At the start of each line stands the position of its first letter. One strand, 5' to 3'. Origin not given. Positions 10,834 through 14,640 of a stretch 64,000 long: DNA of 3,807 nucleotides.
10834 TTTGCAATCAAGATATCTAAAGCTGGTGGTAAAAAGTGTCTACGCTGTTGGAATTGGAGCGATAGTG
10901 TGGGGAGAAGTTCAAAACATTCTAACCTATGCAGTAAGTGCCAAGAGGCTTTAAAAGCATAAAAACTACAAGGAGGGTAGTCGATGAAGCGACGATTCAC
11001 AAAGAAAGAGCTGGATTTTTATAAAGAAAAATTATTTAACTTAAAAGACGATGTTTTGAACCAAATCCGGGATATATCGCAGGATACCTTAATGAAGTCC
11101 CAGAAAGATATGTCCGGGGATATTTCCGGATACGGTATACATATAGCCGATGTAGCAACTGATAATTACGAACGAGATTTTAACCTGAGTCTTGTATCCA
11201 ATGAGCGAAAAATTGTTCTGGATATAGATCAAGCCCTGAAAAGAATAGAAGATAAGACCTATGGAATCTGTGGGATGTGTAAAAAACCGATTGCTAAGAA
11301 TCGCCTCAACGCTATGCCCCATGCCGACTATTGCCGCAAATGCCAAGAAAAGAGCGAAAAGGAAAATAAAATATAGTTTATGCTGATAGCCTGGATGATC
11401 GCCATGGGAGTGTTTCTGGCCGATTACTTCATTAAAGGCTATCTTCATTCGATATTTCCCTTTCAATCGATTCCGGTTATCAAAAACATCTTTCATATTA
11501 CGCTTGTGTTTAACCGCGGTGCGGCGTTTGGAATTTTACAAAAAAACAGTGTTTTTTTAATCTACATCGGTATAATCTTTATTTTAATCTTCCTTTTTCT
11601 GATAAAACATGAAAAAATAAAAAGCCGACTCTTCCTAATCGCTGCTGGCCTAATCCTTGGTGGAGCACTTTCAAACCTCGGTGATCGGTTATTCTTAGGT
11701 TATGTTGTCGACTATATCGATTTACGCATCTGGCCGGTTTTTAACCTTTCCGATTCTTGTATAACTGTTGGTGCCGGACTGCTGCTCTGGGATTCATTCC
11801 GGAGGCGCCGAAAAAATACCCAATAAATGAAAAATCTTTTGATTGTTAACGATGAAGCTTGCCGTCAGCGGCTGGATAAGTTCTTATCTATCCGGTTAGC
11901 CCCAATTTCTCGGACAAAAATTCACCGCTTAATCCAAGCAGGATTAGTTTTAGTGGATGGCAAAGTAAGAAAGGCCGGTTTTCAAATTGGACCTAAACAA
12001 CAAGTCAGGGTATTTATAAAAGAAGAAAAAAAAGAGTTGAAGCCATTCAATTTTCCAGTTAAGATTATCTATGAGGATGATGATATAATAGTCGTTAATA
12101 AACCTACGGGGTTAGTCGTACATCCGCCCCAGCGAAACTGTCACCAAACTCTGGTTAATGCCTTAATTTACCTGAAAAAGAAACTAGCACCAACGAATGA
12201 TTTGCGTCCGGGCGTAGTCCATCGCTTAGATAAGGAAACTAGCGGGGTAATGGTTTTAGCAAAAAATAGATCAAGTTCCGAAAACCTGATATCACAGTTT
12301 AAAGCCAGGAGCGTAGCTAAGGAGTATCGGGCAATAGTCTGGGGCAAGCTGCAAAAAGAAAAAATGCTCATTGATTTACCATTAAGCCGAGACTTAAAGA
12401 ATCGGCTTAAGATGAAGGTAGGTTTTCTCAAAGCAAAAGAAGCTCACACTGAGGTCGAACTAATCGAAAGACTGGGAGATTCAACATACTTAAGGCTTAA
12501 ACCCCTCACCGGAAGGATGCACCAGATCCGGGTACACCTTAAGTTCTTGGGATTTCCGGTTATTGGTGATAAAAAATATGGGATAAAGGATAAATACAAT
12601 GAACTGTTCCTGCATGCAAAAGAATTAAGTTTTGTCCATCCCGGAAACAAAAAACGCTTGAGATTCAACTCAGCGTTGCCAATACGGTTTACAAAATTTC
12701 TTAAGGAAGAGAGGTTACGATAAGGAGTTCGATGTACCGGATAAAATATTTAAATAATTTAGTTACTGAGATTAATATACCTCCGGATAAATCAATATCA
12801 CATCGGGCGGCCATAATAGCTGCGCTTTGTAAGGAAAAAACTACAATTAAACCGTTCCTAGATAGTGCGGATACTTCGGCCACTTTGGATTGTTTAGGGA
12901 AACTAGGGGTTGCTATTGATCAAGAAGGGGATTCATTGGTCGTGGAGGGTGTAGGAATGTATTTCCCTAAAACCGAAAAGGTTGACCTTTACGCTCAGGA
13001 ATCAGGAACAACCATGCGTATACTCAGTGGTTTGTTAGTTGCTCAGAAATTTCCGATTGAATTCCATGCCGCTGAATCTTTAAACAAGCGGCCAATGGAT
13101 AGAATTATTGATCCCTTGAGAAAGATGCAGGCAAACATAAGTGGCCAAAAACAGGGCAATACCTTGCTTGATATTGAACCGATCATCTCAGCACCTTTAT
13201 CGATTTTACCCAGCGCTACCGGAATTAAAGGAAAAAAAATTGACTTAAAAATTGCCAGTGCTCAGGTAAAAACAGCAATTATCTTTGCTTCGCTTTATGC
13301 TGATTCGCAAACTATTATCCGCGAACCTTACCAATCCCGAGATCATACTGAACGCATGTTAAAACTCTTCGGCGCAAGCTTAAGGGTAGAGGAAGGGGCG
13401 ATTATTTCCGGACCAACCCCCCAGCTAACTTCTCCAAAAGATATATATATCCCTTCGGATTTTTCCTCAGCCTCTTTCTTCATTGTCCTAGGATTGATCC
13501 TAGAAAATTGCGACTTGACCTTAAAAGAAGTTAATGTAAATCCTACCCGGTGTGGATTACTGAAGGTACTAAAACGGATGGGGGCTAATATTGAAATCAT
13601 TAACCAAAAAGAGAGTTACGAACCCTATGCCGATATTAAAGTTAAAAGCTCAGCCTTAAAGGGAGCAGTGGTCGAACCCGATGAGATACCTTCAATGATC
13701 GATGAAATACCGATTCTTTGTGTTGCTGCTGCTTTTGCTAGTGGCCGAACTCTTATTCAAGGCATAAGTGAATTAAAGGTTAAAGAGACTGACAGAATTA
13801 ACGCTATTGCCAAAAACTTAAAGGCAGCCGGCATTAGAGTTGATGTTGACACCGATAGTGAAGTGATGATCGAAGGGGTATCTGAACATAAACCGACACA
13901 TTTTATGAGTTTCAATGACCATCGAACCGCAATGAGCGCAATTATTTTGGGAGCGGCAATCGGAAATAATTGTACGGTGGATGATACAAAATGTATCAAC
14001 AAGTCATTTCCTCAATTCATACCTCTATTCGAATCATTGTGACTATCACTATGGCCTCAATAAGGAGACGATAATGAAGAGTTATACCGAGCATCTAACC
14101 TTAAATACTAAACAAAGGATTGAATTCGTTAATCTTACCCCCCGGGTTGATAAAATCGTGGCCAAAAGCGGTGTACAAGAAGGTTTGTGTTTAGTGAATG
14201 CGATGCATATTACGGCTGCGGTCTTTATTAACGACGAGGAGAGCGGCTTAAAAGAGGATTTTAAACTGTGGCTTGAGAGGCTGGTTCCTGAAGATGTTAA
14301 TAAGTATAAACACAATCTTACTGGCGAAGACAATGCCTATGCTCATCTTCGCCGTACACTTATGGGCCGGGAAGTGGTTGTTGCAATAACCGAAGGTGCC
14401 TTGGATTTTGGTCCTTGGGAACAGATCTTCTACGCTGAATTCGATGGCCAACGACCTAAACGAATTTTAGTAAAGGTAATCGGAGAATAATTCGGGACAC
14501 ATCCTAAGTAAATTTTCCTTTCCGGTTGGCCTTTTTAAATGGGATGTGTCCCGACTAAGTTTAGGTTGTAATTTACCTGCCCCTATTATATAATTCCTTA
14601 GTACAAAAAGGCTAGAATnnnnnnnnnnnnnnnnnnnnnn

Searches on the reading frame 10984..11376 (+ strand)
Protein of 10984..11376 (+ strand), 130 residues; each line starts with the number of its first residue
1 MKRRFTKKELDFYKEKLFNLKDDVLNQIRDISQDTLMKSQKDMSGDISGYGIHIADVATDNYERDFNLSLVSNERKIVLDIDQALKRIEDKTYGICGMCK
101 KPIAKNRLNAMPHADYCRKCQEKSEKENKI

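Call 39: search_protein_families(library=pfam, proteins=[window:10984-11376:+], max_evalue=0.000001)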
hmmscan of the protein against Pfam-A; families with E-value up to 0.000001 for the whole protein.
window:10984-11376:+ (130 aa): 1 family
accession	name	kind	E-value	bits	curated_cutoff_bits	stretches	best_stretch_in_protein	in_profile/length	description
PF01258.23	zf-dskA_traR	-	7.7e-11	42.2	24.9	1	92-126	2-36/36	Prokaryotic dksA/traR C4-type zinc finger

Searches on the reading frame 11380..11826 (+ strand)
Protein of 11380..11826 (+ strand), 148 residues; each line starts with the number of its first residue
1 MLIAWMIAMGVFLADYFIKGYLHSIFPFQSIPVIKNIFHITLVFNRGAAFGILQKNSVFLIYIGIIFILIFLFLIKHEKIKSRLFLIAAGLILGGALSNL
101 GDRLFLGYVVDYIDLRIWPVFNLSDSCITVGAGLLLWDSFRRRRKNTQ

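Call 39: search_protein_families(library=pfam, proteins=[window:11380-11826:+], max_evalue=0.000001)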
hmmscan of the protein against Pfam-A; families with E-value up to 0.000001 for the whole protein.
window:11380-11826:+ (148 aa): 1 family
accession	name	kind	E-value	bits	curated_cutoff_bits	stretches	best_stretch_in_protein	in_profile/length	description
PF01252.23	Peptidase_A8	-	6.1e-35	120.9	25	1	7-140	1-141/142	Signal peptidase (SPase) II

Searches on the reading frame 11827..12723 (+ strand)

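Call 39: search_protein_families(library=pfam, proteins=[window:11827-12723:+], max_evalue=0.000001)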
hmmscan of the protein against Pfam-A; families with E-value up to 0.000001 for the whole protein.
window:11827-12723:+ (298 aa): 2 families
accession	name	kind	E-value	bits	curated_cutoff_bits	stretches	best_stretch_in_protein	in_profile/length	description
PF00849.27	PseudoU_synth_2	-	2.8e-31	109.2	26.8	1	86-238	1-150/152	RNA pseudouridylate synthase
PF01479.30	S4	-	1.6e-09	37.7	22.8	1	14-60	1-48/48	S4 domain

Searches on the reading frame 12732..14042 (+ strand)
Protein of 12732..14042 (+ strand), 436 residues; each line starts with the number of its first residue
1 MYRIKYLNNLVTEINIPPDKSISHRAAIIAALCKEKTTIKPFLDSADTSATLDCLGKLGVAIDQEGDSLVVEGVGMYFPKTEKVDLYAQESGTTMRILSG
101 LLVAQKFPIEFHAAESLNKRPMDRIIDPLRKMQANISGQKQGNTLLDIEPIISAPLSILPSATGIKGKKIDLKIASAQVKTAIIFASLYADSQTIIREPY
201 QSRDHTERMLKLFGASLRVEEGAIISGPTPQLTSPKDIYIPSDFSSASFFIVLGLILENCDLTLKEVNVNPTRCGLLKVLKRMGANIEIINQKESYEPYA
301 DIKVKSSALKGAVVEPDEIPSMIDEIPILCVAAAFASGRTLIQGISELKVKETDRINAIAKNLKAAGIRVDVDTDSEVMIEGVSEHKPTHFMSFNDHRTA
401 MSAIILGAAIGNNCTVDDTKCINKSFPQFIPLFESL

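Call 39: search_protein_families(library=pfam, proteins=[window:12732-14042:+], max_evalue=0.000001)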
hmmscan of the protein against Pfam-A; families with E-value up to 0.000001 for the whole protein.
window:12732-14042:+ (436 aa): 1 family
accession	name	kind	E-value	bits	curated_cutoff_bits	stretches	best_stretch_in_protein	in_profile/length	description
PF00275.25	EPSP_synthase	-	9.4e-99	331.4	22.8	1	8-430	5-414/417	EPSP synthase (3-phosphoshikimate 1-carboxyvinyltransferase)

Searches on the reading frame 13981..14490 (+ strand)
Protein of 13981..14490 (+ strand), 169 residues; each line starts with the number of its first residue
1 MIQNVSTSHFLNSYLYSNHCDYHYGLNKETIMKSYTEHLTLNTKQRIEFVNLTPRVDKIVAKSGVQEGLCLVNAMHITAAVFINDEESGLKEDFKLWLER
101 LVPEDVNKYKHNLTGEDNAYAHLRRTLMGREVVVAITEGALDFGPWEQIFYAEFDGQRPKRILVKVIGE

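Call 39: search_protein_families(library=pfam, proteins=[window:13981-14490:+], max_evalue=0.000001)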
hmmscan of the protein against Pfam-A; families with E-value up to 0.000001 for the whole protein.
window:13981-14490:+ (169 aa): 1 family
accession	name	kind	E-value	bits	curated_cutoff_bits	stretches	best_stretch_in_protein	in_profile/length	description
PF01894.22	UPF0047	-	4e-37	127.4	27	1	51-166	1-117/117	Uncharacterised protein family UPF0047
